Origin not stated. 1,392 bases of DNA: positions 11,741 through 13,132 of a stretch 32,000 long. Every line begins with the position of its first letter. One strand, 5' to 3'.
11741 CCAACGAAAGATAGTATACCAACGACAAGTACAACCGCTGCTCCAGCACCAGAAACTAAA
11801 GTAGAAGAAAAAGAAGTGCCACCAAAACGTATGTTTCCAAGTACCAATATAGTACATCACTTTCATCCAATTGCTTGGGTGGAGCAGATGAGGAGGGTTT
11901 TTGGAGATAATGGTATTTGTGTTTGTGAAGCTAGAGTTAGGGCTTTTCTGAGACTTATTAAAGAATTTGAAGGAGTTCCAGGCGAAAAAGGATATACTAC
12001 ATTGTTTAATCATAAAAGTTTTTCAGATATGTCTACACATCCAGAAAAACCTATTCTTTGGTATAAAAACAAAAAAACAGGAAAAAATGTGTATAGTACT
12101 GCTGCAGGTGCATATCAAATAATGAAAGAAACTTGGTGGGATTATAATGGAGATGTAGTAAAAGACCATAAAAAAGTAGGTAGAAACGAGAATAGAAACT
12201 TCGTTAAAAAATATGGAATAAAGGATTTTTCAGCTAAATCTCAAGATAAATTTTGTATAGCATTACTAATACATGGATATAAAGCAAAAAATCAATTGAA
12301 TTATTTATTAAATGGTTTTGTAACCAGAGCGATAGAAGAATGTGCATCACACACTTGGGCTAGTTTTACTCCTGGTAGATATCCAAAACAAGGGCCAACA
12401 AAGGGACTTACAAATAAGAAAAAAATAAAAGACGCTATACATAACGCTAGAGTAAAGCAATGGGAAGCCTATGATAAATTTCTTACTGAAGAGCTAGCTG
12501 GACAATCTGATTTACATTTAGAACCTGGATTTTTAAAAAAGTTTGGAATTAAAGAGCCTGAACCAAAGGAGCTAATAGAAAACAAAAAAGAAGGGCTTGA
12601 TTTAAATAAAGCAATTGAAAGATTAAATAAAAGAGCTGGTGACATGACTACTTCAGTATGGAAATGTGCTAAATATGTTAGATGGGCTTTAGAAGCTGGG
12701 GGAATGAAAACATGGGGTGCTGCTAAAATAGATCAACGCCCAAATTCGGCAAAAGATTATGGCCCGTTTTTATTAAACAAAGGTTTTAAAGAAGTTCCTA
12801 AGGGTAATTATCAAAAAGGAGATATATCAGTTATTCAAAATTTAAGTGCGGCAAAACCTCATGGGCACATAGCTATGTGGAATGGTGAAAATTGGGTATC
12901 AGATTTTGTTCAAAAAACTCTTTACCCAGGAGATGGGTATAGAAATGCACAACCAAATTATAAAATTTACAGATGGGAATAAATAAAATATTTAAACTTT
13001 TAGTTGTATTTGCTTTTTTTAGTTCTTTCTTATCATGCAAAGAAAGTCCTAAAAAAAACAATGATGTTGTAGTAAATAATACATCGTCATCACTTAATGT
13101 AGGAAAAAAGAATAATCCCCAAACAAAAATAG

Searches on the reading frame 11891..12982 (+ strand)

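Call 24: search_protein_families(library=pfam, proteins=[window:11891-12982:+], max_evalue=1)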
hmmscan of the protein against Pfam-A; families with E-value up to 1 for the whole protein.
window:11891-12982:+ (363 aa): 2 families
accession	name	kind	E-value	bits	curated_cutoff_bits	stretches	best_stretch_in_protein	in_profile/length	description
PF05382.19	Amidase_5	-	0.0026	18.1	21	1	255-330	27-97/142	Bacteriophage peptidoglycan hydrolase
PF14113.12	Tae4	-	0.011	16.3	27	1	302-341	76-112/125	Type VI secretion system (T6SS), amidase effector protein 4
